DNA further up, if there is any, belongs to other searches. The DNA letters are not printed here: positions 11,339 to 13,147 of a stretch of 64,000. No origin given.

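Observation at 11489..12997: Unusual RGS + START domain architecture; second RGS gene 4 kb away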

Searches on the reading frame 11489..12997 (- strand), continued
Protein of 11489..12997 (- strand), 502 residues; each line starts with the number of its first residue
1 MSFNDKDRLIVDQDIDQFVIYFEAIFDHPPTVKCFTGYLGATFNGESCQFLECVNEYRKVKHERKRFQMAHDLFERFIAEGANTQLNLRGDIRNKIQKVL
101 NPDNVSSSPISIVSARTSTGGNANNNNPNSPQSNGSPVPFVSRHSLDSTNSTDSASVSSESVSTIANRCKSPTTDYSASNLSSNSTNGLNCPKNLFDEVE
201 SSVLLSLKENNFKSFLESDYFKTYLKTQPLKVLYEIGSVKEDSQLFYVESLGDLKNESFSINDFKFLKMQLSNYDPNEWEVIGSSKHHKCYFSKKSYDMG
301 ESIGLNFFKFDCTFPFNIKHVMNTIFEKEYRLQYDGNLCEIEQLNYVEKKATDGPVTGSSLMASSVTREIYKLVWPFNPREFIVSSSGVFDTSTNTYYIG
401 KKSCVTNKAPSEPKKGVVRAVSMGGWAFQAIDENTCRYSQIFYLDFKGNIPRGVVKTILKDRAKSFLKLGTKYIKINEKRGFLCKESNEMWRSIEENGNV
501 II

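Call 33: find_homologous_proteins(query=A2, max_evalue=1e-10)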
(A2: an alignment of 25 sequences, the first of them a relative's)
Query A2 (25 sequences) (425 aa, profile of the alignment): 14 proteins with E <= 1e-10 among 8000 candidates.
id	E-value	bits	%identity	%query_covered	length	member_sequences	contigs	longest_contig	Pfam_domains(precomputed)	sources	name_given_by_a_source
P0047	2.1e-141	490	100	100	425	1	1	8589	PF00615.25,PF01852.26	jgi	jgi:hypothetical protein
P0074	6.9e-134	465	42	95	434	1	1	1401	PF00615.25,PF01852.26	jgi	jgi:hypothetical protein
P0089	7.3e-131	455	37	92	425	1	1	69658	PF00615.25,PF01852.26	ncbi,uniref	ncbi:regulator of G-protein signaling [Acrasis kona]|uniref:Regulator of G-protein signaling n=1 Tax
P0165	3.5e-125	437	66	100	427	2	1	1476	PF00615.25,PF01852.26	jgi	-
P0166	3.4e-120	420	51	99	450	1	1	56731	PF00615.25,PF01852.26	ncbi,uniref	ncbi:hypothetical protein AKO1_014105 [Acrasis kona]|uniref:RGS domain-containing protein n=1 Tax=Ac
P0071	1.0e-114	402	26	34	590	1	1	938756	PF00615.25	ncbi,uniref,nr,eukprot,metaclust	ncbi:predicted protein [Naegleria gruberi]|uniref:Predicted protein n=1 Tax=Naegleria gruberi TaxID=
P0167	1.4e-103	365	60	100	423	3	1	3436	PF00615.25,PF01852.26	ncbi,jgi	jgi:hypothetical protein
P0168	3.8e-100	354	63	82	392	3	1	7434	PF00615.25,PF01852.26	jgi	jgi:hypothetical protein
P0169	8.2e-100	353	25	34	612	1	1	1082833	PF00615.25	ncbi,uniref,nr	ncbi:hypothetical protein C9374_007002 [Naegleria lovaniensis]|uniref:RGS domain-containing protein 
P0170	2.6e-96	342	22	37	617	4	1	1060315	PF00615.25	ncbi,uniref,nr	ncbi:hypothetical protein FDP41_007843 [Naegleria fowleri]|uniref:RGS domain-containing protein n=1 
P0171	1.4e-84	303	64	73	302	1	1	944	PF00615.25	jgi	-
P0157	8.8e-74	267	46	73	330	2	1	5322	PF01852.26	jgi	jgi:hypothetical protein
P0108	2.9e-67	246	45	83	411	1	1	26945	PF01852.26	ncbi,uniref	ncbi:star [Acrasis kona]|uniref:Star n=1 Tax=Acrasis kona TaxID=1008807 RepID=A0AAW2YKM6_9EUKA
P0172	3.4e-64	236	55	55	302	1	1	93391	PF01852.26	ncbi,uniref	ncbi:hypothetical protein AKO1_008579 [Acrasis kona]|uniref:START domain-containing protein n=1 Tax=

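Call 35: list_cluster_members(proteins=[P0055, P0057, P0064, P0102, P0062, P0065, P0086, P0100, P0045, P0027])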
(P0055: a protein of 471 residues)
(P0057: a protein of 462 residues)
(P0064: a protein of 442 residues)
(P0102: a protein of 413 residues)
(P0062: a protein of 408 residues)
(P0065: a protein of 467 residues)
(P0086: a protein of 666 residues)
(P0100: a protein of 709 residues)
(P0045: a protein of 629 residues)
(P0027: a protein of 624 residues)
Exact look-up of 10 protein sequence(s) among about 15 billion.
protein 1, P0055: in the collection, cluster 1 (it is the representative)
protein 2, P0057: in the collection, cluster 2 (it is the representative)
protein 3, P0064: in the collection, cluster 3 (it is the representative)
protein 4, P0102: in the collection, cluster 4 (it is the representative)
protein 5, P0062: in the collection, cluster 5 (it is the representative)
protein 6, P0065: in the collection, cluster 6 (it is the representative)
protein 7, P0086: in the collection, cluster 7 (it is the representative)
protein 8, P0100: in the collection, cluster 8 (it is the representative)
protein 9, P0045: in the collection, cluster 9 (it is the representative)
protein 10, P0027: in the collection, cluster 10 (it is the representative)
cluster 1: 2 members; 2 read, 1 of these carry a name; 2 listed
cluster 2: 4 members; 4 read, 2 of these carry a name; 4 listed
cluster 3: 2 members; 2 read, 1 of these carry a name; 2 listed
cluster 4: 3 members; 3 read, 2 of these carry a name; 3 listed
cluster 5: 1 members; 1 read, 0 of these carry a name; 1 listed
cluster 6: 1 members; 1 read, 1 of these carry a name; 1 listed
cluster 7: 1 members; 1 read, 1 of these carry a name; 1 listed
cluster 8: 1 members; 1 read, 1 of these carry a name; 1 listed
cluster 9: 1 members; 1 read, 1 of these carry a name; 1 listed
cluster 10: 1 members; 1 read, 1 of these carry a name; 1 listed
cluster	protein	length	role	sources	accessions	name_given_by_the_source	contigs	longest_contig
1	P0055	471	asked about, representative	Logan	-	-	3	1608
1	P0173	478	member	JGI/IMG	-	hypothetical protein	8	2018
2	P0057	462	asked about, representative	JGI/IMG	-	hypothetical protein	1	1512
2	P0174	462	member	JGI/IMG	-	hypothetical protein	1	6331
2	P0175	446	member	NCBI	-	-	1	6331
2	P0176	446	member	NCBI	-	-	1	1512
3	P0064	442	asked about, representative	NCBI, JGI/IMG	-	hypothetical protein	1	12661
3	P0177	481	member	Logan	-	-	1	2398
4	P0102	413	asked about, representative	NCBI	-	-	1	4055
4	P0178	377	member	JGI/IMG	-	hypothetical protein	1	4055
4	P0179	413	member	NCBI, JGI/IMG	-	hypothetical protein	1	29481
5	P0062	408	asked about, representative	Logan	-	-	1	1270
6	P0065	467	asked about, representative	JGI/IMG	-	hypothetical protein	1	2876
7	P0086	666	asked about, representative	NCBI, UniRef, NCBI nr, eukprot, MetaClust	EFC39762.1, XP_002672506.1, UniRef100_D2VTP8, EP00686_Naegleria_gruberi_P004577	predicted protein [Naegleria gruberi] | Predicted protein n=1 Tax=Naegleria gruberi TaxID=5762 RepID=D2VTP8_NAEGR | uncharacterized protein NAEGRDRAFT_72378 [Naegleria gruberi]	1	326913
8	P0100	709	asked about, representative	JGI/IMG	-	hypothetical protein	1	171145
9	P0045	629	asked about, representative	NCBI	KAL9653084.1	hypothetical protein ABK040_006303 [Willaertia magna]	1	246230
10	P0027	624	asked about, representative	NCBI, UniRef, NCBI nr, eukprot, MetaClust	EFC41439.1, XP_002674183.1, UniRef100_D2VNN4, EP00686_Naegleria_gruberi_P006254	predicted protein [Naegleria gruberi] | Predicted protein n=1 Tax=Naegleria gruberi TaxID=5762 RepID=D2VNN4_NAEGR | uncharacterized protein NAEGRDRAFT_51040 [Naegleria gruberi]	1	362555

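Call 46: find_encoding_contigs(protein=P0006, flank=8000, max_places=3)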
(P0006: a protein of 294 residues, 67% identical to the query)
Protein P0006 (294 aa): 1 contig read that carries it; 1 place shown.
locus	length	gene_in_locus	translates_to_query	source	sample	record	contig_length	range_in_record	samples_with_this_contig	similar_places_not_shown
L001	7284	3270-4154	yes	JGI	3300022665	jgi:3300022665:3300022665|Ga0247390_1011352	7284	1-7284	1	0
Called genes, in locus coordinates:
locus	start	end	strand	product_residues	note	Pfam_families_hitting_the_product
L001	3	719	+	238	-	?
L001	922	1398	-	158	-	PF01026:TatD_DNase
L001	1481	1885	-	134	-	PF01026:TatD_DNase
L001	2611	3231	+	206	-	PF00615:RGS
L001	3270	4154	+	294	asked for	PF01852:START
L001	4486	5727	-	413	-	PF01226:Form_Nir_trans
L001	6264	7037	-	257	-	PF00536:SAM_1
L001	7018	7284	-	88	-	?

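Call 50: search_protein_families(library=pfam, alignment_id=A2, max_evalue=0.001)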
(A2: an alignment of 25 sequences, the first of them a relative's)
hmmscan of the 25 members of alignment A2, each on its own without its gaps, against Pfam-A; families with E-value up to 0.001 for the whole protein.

A. member 1, P0047 (425 aa): 3 families
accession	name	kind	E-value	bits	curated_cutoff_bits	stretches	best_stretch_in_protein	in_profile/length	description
PF00615.24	RGS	-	1.7e-14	54.6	23.9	1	24-143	2-117/117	Regulator of G protein signaling domain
PF01852.25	START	-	1.6e-08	34.6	22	1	289-380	92-187/207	START domain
PF11274.14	DUF3074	-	0.00015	22.2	27.5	1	270-341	44-123/185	Protein of unknown function (DUF3074)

B. families by the number of members that match (of 25 scanned): 3 families
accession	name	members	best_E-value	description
PF00615.24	RGS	25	4.9e-21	Regulator of G protein signaling domain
PF01852.25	START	13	1.1e-12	START domain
PF11274.14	DUF3074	1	0.00015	Protein of unknown function (DUF3074)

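Call 60: search_solved_structures(query=A2, max_evalue=0.01, show_alignments=0)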
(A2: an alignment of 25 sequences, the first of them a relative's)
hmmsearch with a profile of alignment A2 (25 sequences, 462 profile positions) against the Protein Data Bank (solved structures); distinct sequences matched with E-value up to 0.01: 74 (the best 60 are shown).
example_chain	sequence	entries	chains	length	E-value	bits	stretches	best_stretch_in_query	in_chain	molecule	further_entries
2ode_B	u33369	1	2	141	4.4e-20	75.3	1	16-147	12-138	Regulator of G-protein signaling 8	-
6ser_A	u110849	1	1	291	8.3e-20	74.4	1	199-411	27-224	START domain-containing protein 10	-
5do9_B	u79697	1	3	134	3.1e-19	72.5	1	16-140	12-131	Regulator of G-protein signaling 8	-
2ihd_A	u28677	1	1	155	5.2e-19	71.8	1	13-140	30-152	Regulator of G-protein signaling 8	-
2v4z_B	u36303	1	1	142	5.4e-19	71.7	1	21-146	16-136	REGULATOR OF G-PROTEIN SIGNALING 2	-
1ezt_A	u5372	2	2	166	5.7e-19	71.6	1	10-141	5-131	REGULATOR OF G-PROTEIN SIGNALING 4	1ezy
2dlr_A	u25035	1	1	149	7.8e-19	71.2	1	10-148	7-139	Regulator of G-protein signaling 10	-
2jm5_A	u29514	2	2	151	2.7e-18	69.4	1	21-148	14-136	Regulator of G-protein signaling 18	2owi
2crp_A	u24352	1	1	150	3.3e-18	69.1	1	7-143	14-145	Regulator of G-protein signaling 5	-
2ihb_B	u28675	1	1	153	3.6e-18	69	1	4-141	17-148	Regulator of G-protein signalling 10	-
2af0_A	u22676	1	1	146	3.9e-18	68.9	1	21-144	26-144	Regulator of G-protein signaling 2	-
2dlv_A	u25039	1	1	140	5.1e-18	68.5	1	21-142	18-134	Regulator of G-protein signaling 18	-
4ekc_B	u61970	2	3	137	5.2e-18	68.5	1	21-144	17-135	Regulator of G-protein signaling 2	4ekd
2bv1_A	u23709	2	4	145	6.9e-18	68.1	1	1-142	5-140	REGULATOR OF G-PROTEIN SIGNALLING 1 | Regulator of G-protein signaling 1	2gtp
1agr_E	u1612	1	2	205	7.4e-18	68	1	9-140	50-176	RGS4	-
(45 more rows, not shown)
